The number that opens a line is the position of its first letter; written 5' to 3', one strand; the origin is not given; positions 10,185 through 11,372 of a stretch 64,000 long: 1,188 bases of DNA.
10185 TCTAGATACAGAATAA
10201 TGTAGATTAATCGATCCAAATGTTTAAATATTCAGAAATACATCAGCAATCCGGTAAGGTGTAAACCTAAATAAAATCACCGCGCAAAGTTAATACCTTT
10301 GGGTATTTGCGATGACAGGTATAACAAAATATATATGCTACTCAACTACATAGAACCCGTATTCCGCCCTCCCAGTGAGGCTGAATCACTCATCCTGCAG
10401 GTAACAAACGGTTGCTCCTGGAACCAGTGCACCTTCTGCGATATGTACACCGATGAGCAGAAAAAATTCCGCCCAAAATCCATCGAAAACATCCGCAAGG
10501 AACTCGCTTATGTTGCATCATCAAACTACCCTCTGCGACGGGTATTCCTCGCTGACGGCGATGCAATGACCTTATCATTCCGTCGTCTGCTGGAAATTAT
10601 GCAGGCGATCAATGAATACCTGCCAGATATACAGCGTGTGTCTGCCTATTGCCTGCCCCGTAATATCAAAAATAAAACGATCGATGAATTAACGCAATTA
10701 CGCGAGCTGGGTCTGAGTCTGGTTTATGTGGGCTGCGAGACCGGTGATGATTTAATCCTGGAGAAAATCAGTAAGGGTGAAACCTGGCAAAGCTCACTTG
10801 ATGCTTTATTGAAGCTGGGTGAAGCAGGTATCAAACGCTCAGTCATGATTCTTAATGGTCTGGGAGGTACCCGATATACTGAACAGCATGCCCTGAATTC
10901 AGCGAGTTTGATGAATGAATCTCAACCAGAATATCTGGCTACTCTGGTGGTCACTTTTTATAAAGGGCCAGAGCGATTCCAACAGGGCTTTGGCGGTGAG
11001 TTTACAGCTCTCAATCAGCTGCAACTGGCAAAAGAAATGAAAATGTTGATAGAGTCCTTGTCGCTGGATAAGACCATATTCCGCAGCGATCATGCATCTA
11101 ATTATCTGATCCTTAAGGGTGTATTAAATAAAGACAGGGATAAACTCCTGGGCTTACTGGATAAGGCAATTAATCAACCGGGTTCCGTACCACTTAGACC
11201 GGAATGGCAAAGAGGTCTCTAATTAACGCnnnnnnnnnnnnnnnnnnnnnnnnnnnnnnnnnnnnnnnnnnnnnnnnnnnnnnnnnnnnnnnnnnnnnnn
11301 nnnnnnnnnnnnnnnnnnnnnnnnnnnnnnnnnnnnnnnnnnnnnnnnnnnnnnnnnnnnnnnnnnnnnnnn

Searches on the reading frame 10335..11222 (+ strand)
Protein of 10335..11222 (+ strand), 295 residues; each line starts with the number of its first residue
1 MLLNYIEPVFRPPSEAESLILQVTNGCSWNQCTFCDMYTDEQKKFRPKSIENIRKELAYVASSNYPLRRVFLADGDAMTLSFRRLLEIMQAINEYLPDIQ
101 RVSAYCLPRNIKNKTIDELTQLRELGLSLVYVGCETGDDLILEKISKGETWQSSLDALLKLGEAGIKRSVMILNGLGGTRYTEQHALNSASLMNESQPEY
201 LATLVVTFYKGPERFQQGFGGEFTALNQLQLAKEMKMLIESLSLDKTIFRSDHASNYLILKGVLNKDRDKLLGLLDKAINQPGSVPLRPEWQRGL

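Call 57: find_homologous_proteins(query=window:10335-11222:+, max_evalue=1e-40)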
Query window:10335-11222:+ (295 aa): 8000 proteins with E <= 1e-40 among 8000 candidates; the best 120 are listed.
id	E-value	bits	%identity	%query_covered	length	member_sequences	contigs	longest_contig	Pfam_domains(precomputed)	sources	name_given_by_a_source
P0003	1.4e-176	604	91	100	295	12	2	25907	PF04055.28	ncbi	-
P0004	1.3e-173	594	89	100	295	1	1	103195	PF04055.28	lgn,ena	-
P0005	4.9e-170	582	88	100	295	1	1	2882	PF04055.28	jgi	jgi:radical SAM superfamily enzyme YgiQ (UPF0313 family)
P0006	1.3e-167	574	85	100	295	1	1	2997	PF04055.28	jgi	jgi:radical SAM superfamily enzyme YgiQ (UPF0313 family)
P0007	2.4e-167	574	85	100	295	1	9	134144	PF04055.28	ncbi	-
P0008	2.3e-166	570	85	100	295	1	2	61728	PF04055.28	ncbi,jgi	jgi:radical SAM superfamily enzyme YgiQ (UPF0313 family)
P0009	6.8e-165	566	83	100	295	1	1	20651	PF04055.28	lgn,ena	-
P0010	4.5e-161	553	83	100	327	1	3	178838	PF04055.28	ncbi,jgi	jgi:radical SAM superfamily enzyme YgiQ (UPF0313 family)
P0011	9.0e-160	549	81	100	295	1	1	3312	PF04055.28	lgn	-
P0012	4.8e-158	543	80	100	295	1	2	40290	PF04055.28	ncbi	-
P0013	1.7e-157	541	80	100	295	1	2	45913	PF04055.28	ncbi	-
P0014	2.1e-155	534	80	100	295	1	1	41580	PF04055.28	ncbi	-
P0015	4.9e-154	530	79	100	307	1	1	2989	PF04055.28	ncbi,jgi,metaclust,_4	metaclust:\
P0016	5.2e-153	527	78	100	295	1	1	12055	PF04055.28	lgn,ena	-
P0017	1.8e-152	525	78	100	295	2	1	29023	PF04055.28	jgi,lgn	-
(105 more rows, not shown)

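Call 58: find_encoding_contigs(protein=P0003, flank=6000, max_places=3)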
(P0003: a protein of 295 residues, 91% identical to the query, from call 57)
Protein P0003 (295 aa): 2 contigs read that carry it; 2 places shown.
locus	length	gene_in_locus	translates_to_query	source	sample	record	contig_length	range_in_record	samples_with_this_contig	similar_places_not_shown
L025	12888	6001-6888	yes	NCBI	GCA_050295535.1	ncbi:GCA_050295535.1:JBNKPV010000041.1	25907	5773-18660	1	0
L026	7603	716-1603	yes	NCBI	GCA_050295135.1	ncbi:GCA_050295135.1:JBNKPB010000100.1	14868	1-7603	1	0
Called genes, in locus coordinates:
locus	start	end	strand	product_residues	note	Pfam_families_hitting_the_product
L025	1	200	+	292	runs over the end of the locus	PF08668:HDOD, PF01966:HD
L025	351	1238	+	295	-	PF00072:Response_reg (faint), PF11849:DUF3369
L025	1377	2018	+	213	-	PF02163:Peptidase_M50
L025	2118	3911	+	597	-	PF07167:PhaC_N, PF00561:Abhydrolase_1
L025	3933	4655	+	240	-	PF00106:adh_short, PF01370:Epimerase (weak), PF08659:KR, PF13561:adh_short_C2, PF23441:SDR (weak)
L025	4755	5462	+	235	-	PF01411:tRNA-synt_2c, PF07973:tRNA_SAD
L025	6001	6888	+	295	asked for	PF04055:Radical_SAM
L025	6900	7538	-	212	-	PF01810:LysE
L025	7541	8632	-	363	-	PF04055:Radical_SAM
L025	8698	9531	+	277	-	PF01875:Memo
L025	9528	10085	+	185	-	PF01871:AMMECR1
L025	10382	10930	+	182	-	PF03551:PadR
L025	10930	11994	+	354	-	PF00364:Biotin_lipoyl (faint), PF25917:BSH_RND, PF25973:BSH_CzcB (faint), PF25954:Beta-barrel_RND_2 (weak)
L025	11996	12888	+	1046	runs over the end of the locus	PF00873:ACR_tran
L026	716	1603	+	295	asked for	PF04055:Radical_SAM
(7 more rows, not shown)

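Call 59: find_encoding_contigs(protein=P0004, flank=6000, max_places=2)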
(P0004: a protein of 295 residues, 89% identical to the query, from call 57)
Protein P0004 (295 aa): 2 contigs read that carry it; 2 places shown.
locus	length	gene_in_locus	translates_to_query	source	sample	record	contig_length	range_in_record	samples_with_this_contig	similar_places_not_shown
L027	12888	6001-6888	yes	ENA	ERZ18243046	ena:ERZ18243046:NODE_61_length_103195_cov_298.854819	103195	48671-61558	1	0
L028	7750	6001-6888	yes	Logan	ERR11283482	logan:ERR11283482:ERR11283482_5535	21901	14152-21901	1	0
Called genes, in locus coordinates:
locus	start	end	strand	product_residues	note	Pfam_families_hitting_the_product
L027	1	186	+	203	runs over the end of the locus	PF02163:Peptidase_M50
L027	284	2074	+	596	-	PF07167:PhaC_N, PF00561:Abhydrolase_1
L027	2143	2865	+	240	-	PF00106:adh_short, PF08659:KR, PF23441:SDR (faint), PF13561:adh_short_C2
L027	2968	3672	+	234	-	PF01411:tRNA-synt_2c, PF07973:tRNA_SAD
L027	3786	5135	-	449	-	-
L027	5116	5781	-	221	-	-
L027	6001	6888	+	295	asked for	PF04055:Radical_SAM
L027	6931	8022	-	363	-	PF04055:Radical_SAM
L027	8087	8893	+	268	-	PF01875:Memo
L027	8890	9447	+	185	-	PF01871:AMMECR1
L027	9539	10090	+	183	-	PF03551:PadR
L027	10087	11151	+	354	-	PF00364:Biotin_lipoyl (faint), PF25917:BSH_RND (weak), PF25973:BSH_CzcB (weak), PF25954:Beta-barrel_RND_2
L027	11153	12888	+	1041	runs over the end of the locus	PF00873:ACR_tran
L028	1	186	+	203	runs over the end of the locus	PF02163:Peptidase_M50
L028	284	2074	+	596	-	PF07167:PhaC_N, PF00561:Abhydrolase_1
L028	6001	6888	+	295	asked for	PF04055:Radical_SAM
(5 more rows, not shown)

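Call 80: find_encoding_contigs(protein=P0007, flank=4000, max_places=2)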
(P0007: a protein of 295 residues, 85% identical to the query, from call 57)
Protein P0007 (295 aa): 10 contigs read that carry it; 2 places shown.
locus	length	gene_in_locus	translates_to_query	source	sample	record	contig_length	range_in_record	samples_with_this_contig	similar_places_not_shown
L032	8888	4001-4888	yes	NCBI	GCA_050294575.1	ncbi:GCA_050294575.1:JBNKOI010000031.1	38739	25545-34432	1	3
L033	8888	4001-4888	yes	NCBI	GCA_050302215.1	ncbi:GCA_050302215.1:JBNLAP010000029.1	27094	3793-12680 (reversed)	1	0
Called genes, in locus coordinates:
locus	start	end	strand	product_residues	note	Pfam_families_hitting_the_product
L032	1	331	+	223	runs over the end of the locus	PF09601:DUF2459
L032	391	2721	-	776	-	PF02743:dCache_1 (weak), PF00672:HAMP, PF00015:MCPsignal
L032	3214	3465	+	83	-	-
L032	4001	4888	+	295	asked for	PF04055:Radical_SAM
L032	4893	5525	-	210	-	PF01810:LysE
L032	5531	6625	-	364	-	PF04055:Radical_SAM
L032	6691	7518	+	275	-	PF01875:Memo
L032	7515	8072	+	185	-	PF01871:AMMECR1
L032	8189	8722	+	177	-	PF03551:PadR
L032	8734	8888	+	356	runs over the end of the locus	PF25917:BSH_RND (weak), PF25973:BSH_CzcB, PF25954:Beta-barrel_RND_2 (weak)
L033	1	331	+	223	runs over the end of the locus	PF09601:DUF2459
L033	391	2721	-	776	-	PF02743:dCache_1 (weak), PF00672:HAMP, PF00015:MCPsignal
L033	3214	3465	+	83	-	-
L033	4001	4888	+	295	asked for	PF04055:Radical_SAM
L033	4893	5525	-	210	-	PF01810:LysE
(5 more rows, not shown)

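Call 81: find_encoding_contigs(protein=P0010, flank=4000, max_places=2)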
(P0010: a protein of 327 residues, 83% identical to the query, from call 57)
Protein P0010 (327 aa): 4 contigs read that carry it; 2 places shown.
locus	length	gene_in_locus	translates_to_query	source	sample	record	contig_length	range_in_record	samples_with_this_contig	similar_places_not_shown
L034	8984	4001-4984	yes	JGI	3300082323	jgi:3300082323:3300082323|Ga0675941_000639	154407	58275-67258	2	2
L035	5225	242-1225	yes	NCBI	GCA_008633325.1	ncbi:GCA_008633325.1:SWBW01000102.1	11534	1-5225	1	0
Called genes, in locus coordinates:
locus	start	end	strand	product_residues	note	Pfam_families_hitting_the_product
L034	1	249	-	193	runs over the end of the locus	PF04264:YceI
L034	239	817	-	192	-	PF01292:Ni_hydr_CYTB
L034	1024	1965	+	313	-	PF00149:Metallophos, PF12850:Metallophos_2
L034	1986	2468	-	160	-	PF01148:CTP_transf_1 (weak), PF01864:CarS-like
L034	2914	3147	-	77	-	-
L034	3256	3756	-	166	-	PF05036:SPOR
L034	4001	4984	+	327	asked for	PF04055:Radical_SAM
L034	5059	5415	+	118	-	PF04237:YjbR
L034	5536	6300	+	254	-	PF00561:Abhydrolase_1 (faint), PF12146:Hydrolase_4 (faint), PF12697:Abhydrolase_6 (faint)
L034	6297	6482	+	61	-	-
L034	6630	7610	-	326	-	PF00582:Usp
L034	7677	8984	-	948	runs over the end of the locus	PF00690:Cation_ATPase_N, PF00122:E1-E2_ATPase, PF13246:Cation_ATPase, PF00702:Hydrolase, PF08282:Hydrolase_3 (weak), PF00689:Cation_ATPase_C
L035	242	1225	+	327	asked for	PF04055:Radical_SAM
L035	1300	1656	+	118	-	PF04237:YjbR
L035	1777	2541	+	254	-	PF00561:Abhydrolase_1 (faint), PF12146:Hydrolase_4 (faint), PF12697:Abhydrolase_6 (faint)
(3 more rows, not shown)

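Call 82: find_encoding_contigs(protein=P0012, flank=4000, max_places=2)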
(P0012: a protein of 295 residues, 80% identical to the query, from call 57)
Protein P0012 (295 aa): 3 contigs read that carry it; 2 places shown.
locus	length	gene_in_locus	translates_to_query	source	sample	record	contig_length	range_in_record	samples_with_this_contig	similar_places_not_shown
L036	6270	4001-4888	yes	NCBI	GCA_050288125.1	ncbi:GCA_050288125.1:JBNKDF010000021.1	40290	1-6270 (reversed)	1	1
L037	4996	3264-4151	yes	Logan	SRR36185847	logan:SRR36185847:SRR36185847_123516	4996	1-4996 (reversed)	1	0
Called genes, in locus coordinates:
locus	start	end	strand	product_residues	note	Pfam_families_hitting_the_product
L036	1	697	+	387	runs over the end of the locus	PF00155:Aminotran_1_2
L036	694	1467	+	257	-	PF00561:Abhydrolase_1, PF12146:Hydrolase_4, PF12697:Abhydrolase_6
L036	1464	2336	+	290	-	PF01209:Ubie_methyltran, PF00891:Methyltransf_2 (faint), PF13489:Methyltransf_23, PF08241:Methyltransf_11, PF08242:Methyltransf_12, PF13649:Methyltransf_25, PF13847:Methyltransf_31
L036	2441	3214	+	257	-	PF07072:ZapD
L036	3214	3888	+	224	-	PF01656:CbiA, PF13500:AAA_26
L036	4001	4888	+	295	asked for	PF04055:Radical_SAM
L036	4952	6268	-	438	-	?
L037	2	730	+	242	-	?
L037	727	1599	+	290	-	PF01209:Ubie_methyltran, PF00891:Methyltransf_2 (faint), PF13489:Methyltransf_23, PF08241:Methyltransf_11, PF08242:Methyltransf_12, PF13649:Methyltransf_25, PF13847:Methyltransf_31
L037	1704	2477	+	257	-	PF07072:ZapD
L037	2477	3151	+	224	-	PF01656:CbiA, PF13500:AAA_26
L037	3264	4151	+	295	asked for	PF04055:Radical_SAM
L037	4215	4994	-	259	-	?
